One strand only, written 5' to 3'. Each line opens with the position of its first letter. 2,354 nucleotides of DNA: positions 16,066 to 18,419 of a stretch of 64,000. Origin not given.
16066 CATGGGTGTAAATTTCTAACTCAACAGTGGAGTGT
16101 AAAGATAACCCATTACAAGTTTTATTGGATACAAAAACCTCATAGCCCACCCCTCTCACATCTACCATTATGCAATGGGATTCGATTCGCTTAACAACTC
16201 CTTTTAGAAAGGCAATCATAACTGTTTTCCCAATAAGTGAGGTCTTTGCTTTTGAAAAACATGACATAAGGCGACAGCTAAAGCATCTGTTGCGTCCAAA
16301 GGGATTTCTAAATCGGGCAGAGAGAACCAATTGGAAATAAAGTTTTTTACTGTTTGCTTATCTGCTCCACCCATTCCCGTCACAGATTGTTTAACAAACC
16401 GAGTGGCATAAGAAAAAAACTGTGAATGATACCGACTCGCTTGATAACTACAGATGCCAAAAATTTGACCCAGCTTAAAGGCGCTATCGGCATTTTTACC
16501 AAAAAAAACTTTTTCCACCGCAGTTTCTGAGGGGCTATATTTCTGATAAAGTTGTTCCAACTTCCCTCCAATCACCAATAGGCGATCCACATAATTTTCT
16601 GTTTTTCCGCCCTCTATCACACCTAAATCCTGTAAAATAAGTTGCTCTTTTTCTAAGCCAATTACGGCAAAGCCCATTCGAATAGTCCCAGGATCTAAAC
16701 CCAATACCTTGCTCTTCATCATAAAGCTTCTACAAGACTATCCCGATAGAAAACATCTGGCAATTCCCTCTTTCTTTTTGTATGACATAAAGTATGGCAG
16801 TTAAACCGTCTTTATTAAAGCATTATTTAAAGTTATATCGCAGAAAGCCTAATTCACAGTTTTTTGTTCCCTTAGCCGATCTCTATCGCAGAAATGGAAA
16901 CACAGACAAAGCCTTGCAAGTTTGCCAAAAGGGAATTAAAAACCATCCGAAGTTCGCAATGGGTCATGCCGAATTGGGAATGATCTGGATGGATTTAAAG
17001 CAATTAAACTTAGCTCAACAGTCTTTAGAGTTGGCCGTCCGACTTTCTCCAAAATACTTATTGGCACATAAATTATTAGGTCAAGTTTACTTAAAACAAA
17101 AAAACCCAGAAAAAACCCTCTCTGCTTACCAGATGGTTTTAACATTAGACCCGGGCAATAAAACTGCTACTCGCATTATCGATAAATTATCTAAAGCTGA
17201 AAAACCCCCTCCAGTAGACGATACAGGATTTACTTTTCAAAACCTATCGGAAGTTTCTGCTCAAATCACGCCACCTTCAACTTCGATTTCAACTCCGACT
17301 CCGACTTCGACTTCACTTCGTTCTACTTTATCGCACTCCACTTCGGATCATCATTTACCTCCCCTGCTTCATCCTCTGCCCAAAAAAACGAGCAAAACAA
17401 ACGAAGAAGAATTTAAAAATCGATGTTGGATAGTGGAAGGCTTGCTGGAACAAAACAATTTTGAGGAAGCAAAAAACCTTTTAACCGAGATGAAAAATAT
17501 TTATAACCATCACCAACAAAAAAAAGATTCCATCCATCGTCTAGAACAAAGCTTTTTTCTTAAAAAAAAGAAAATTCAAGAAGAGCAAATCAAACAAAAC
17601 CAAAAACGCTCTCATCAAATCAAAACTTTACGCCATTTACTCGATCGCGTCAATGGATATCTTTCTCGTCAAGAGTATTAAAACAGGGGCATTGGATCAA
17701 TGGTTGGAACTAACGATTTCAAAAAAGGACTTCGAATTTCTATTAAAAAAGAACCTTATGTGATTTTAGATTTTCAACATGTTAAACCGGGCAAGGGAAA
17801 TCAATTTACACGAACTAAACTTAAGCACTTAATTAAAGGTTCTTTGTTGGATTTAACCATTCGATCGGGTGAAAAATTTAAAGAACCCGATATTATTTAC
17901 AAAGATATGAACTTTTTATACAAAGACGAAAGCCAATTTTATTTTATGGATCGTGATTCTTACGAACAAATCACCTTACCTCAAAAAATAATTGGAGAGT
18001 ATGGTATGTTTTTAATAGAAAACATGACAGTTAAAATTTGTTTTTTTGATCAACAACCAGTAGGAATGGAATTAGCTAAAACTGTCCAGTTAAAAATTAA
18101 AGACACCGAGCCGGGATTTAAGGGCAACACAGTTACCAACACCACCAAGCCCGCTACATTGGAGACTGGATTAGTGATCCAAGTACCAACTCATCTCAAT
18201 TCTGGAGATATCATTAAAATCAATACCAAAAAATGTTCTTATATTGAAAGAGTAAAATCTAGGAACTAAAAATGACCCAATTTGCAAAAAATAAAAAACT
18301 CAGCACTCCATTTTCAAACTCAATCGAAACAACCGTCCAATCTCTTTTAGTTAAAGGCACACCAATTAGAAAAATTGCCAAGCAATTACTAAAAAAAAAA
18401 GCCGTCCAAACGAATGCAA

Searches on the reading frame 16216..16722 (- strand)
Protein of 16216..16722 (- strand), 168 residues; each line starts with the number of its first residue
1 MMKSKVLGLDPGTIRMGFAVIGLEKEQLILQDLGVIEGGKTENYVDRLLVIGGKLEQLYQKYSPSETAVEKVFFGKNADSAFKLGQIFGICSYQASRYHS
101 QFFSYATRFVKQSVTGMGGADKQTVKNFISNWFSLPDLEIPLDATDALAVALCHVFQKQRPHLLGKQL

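Call 65: search_protein_families(library=pfam, proteins=[window:16216-16722:-], max_evalue=0.0001)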
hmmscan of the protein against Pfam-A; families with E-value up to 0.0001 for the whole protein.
window:16216-16722:- (168 aa): 1 family
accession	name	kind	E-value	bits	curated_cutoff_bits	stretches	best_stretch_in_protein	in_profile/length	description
PF02075.23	RuvC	-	1.4e-35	122.8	22.2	1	6-154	1-148/148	Crossover junction endodeoxyribonuclease RuvC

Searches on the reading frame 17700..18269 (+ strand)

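Call 65: search_protein_families(library=pfam, proteins=[window:17700-18269:+], max_evalue=0.0001)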
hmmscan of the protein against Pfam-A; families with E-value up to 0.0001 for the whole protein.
window:17700-18269:+ (189 aa): 3 families
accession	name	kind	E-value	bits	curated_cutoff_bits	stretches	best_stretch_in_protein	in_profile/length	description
PF09285.17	Elong-fact-P_C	-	9.5e-25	86.5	25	1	129-184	1-56/56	Elongation factor P, C-terminal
PF08207.18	EFP_N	-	5.2e-23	81.2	23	1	4-60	2-58/58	Elongation factor P (EF-P) KOW-like domain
PF01132.26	EFP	-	1.3e-18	67.2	27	1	68-121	1-54/54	Elongation factor P (EF-P) OB domain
